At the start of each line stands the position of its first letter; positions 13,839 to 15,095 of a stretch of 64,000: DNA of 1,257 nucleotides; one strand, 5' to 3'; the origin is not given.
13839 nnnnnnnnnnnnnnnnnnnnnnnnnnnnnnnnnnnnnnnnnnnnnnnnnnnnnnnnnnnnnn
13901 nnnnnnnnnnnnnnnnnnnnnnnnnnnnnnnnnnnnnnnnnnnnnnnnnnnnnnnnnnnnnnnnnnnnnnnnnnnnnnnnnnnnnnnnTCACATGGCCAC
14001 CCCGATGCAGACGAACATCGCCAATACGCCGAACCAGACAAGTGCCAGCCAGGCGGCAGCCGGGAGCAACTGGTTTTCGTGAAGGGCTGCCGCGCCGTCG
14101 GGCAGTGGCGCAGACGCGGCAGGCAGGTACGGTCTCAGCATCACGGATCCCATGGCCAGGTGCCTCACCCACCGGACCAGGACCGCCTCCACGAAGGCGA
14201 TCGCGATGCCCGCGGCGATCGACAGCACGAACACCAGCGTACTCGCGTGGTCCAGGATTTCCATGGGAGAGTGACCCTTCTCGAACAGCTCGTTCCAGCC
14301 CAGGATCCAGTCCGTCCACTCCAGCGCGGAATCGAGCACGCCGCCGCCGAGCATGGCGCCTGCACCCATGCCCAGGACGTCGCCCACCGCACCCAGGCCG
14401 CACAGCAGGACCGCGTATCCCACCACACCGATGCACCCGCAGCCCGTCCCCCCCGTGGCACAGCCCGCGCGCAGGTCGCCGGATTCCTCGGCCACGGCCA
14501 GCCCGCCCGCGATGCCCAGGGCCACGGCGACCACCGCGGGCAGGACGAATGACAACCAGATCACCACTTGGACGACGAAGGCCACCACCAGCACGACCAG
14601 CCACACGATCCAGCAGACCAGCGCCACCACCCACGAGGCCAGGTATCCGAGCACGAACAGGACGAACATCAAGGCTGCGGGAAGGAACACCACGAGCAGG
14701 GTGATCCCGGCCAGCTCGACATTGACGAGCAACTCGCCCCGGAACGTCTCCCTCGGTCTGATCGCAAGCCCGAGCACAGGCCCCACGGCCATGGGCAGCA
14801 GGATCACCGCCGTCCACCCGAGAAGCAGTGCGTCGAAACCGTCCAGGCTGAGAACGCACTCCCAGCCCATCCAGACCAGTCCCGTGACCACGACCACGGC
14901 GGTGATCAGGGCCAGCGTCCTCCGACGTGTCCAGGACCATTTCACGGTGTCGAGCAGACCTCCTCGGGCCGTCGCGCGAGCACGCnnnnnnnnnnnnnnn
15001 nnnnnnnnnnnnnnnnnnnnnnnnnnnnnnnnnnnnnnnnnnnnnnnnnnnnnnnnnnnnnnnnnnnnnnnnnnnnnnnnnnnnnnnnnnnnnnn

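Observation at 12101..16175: Tandem paralogous 8-TM membrane proteins separated by a coupled 95-aa membrane ORF, ending in a CHASE2-like sensor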

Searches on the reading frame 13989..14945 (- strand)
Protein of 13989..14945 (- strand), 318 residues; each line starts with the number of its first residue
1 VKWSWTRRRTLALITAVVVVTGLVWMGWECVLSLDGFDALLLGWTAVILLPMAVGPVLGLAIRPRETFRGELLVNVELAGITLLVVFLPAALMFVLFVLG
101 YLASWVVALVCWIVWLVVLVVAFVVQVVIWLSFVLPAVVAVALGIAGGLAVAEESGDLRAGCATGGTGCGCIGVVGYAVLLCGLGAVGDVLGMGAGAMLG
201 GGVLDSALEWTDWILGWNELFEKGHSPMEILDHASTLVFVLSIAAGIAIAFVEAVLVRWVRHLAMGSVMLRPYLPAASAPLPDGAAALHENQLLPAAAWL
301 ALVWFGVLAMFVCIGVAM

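Call 5: search_protein_families(library=pfam, proteins=[window:13989-14945:-], max_evalue=0.1)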
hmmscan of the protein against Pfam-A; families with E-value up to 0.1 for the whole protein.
window:13989-14945:- (318 aa): 0 families

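Call 10: search_protein_families(library=padloc, proteins=[window:13989-14945:-], max_evalue=0.1)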
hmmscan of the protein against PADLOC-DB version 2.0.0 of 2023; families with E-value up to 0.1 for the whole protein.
window:13989-14945:- (318 aa): 0 families

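Call 11: find_homologous_proteins(query=window:13989-14945:-, max_evalue=0.001)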
Query window:13989-14945:- (318 aa): 2 proteins with E <= 0.001 among 8000 candidates.
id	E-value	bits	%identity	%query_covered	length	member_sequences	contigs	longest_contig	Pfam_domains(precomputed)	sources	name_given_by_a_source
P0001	6.7e-194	662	100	100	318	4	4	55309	-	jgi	-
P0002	9.1e-50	188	41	96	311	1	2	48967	-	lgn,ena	-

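Call 12: find_encoding_contigs(protein=P0002, flank=10000, max_places=6)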
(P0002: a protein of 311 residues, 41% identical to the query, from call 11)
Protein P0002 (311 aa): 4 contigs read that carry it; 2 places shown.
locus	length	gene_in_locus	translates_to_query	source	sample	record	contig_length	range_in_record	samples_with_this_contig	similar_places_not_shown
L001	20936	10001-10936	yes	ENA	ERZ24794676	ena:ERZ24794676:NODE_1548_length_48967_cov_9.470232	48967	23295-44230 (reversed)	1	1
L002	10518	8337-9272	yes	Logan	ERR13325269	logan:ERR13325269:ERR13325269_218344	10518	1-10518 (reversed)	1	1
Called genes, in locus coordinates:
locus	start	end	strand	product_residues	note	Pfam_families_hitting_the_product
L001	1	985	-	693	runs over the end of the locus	-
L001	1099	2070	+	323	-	PF03781:FGE-sulfatase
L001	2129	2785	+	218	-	PF06271:RDD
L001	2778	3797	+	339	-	PF01435:Peptidase_M48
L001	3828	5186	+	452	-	-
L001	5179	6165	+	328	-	-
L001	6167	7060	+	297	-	-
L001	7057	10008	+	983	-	-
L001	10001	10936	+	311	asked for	-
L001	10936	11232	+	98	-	-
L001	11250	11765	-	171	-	PF00589:Phage_integrase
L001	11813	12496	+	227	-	-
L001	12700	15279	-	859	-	PF22548:AEP-TOTE, PF04851:ResIII, PF00270:DEAD (weak), PF13401:AAA_22 (weak)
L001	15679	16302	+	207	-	PF00440:TetR_N, PF16859:TetR_C_11 (faint)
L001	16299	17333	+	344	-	PF13489:Methyltransf_23, PF02353:CMAS, PF13649:Methyltransf_25, PF13847:Methyltransf_31, PF08241:Methyltransf_11, PF08242:Methyltransf_12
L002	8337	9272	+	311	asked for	-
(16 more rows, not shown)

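Call 13: find_encoding_contigs(protein=P0001, flank=10000, max_places=6)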
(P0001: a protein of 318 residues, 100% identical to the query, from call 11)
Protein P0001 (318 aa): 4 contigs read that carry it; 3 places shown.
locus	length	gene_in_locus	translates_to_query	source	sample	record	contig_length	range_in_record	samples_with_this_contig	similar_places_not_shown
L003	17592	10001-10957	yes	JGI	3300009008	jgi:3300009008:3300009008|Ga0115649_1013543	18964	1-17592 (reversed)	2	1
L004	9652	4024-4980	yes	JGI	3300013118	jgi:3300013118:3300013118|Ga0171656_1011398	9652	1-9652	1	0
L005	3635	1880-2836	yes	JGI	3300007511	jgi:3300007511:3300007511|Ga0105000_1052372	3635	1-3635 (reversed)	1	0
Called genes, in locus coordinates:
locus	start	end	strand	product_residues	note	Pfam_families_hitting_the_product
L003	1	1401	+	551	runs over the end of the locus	-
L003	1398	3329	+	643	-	PF13191:AAA_16 (weak), PF00004:AAA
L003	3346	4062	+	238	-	PF13353:Fer4_12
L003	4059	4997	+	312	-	-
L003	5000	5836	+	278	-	-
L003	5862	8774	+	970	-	-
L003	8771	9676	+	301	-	-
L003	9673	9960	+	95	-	-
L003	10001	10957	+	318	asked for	-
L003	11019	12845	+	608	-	PF05226:CHASE2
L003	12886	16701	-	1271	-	PF07719:TPR_2 (faint), PF10952:DUF2753 (faint), PF13181:TPR_8 (faint), PF13424:TPR_12 (weak), PF13428:TPR_14 (faint), PF00515:TPR_1 (faint), PF13176:TPR_7 (faint), PF13424:TPR_12, +5 more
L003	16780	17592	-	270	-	?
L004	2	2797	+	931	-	?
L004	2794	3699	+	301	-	-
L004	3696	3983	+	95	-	-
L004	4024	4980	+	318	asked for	-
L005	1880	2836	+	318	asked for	-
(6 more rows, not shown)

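Call 25: search_protein_representatives(alignment_id=A1)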
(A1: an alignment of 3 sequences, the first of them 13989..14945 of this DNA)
Query: 3 sequences, 311 profile positions. Proteins with E-value up to 0.001 (for the whole library): 33; up to 1e-10: 31; up to 1e-30: 19. The best 33 are listed.
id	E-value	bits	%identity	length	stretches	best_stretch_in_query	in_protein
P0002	3.2e-148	509.6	-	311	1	1-310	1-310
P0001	2.8e-141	486.8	-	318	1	2-311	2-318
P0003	4.4e-136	469.7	-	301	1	1-310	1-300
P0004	1.1e-47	179.4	-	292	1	7-303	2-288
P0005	2.6e-42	161.7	-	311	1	8-301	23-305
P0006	4.8e-40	154.3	-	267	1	22-300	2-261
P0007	5.4e-40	154.1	-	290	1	7-304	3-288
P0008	1.3e-38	149.6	-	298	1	16-300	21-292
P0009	1.3e-38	149.5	-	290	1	17-298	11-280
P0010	4.1e-38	148.0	-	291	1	5-299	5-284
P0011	1.0e-36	143.3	-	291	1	6-305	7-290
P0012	9.5e-35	136.9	-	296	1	3-305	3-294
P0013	5.9e-34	134.3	-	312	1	9-306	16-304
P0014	2.4e-33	132.3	-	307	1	7-301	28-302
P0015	3.5e-33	131.7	-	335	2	166-305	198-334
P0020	7.0e-30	120.9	-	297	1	12-299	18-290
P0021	2.8e-29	118.9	-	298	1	12-304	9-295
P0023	1.7e-26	109.7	-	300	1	6-305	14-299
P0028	2.4e-19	86.3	-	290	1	14-294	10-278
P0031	1.5e-12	63.9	-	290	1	15-301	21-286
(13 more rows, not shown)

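Call 29: find_encoding_contigs(protein=P0004, flank=10000, max_places=3)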
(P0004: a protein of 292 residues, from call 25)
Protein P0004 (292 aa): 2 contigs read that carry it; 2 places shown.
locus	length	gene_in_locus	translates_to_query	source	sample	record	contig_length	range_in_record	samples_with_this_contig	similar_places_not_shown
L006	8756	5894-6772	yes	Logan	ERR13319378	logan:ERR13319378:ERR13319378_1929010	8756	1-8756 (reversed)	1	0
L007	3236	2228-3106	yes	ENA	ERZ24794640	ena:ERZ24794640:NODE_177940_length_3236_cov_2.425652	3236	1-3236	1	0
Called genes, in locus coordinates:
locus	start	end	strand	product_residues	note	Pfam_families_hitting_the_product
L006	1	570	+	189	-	?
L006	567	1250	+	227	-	PF13353:Fer4_12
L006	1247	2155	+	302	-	-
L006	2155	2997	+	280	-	-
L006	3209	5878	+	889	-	-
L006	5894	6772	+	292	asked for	-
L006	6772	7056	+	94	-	-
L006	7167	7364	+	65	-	-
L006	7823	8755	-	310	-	?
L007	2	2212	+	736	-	?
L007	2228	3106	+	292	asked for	-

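Call 30: find_encoding_contigs(protein=P0012, flank=10000, max_places=2)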
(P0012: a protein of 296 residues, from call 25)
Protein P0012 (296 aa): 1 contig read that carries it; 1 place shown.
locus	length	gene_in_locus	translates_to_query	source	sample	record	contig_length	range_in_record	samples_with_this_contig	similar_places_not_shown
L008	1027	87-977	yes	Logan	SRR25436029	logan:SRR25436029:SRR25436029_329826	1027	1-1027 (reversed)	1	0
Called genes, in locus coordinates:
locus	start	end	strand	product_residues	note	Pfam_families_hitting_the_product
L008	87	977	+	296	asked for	-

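Call 31: find_encoding_contigs(protein=P0021, flank=10000, max_places=2)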
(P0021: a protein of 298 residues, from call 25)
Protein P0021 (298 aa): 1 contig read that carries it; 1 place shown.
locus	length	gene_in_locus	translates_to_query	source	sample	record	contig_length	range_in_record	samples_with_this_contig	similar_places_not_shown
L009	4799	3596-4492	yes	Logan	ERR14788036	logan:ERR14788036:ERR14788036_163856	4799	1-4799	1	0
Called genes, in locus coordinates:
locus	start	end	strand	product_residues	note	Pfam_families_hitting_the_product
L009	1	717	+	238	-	?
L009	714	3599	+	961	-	-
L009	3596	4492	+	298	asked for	-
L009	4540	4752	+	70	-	-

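Call 32: find_encoding_contigs(protein=P0028, flank=10000, max_places=2)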
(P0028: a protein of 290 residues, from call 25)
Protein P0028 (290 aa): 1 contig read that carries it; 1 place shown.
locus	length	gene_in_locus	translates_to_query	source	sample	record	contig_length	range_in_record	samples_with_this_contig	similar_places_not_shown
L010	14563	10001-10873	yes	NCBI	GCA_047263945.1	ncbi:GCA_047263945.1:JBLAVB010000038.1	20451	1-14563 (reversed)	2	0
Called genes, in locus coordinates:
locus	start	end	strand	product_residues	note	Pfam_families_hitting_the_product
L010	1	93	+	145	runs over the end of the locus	-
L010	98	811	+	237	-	-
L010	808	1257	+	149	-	-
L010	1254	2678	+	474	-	-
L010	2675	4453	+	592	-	PF00004:AAA, PF13401:AAA_22 (faint), PF17866:AAA_lid_6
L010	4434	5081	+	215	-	PF13353:Fer4_12, PF04055:Radical_SAM (weak)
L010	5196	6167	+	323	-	-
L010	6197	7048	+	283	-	-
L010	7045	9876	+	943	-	-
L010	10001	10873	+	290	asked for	-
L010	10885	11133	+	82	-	-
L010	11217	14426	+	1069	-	-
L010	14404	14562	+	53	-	?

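Call 33: find_encoding_contigs(protein=P0031, flank=10000, max_places=2)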
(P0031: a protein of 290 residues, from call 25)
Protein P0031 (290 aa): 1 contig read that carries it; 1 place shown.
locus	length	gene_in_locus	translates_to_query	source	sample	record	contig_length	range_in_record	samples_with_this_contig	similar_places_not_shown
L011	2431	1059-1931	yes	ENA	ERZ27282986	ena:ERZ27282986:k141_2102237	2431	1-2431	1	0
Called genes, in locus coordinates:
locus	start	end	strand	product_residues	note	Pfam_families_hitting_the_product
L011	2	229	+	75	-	?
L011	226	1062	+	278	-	-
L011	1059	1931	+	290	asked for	-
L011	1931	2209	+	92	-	-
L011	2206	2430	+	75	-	?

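Call 50: predict_structure(alignment_id=A2)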
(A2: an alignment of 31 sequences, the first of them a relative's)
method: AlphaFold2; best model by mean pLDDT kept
length: 318 residues; sequences in the alignment: 31
mean_pLDDT: 88.1   pTM: 0.75
mean pLDDT of the five models: 88.1, 87.4, 86.7, 86.6, 86.2
residues with pLDDT >= 90: 216; 70-90: 68; 50-70: 21; < 50: 13
segments of 3 or more residues with pLDDT < 50: 157-168
pLDDT, mean of each block of 10 residues (from residue 1): 77 96 94 74 83 95 95 95 96 95 97 98 95 86 70 51 47 78 90 93 96 95 90 89 95 96 94 90 93 95 95 84
secondary structure, 60 per line:
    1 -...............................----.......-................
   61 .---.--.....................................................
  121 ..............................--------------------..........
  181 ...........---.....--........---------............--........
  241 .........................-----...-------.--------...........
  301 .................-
elements in order: H2-32 H37-43 H45-61 H68-150 H171-191 H195-199 H202-209 H219-230 H233-265 H290-317

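Call 59: find_encoding_contigs(protein=P0015, flank=10000, max_places=2)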
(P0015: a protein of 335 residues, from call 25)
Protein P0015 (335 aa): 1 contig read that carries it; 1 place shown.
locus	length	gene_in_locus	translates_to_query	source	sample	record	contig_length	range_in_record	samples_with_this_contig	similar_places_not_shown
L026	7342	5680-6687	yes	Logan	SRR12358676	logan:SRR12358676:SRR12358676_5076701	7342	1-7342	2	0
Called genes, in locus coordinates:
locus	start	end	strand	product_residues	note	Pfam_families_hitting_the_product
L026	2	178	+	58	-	?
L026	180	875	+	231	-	PF13353:Fer4_12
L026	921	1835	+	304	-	-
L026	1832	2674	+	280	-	-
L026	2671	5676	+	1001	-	-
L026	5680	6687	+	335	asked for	-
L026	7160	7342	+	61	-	?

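Call 60: find_encoding_contigs(protein=P0023, flank=10000, max_places=2)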
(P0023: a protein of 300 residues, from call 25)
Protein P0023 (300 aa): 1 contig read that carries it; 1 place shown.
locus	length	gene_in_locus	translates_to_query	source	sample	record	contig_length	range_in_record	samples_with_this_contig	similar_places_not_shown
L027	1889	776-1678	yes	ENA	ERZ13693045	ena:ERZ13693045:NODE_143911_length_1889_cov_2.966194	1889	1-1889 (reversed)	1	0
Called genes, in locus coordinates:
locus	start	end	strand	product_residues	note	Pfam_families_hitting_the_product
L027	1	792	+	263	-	?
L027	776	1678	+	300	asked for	-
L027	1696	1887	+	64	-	?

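Call 61: find_encoding_contigs(protein=P0013, flank=10000, max_places=2)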
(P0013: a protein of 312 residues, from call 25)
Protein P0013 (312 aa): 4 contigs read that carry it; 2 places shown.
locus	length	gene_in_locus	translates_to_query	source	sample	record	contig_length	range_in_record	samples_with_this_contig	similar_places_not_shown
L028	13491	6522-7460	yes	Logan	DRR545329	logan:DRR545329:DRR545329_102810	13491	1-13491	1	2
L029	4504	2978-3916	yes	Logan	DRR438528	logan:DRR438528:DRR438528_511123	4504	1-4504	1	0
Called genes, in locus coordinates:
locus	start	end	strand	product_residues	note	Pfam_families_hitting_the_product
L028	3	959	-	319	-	?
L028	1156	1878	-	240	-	-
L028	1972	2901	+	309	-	-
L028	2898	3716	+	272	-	-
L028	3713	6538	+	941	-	-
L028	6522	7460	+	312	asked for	-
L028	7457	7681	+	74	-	-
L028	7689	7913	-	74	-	-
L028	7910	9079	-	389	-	-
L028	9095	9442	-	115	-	-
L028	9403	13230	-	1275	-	PF01580:FtsK_SpoIIIE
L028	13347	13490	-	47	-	?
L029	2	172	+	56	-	?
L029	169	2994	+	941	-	-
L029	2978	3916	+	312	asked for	-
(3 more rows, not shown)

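Call 79: search_dna_similar(query=window:13989-14945:-, collection=plasmids, mode=protein, max_evalue=0.001, max_rows=15)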
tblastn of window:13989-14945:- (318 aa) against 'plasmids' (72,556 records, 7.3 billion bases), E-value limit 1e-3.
No match.
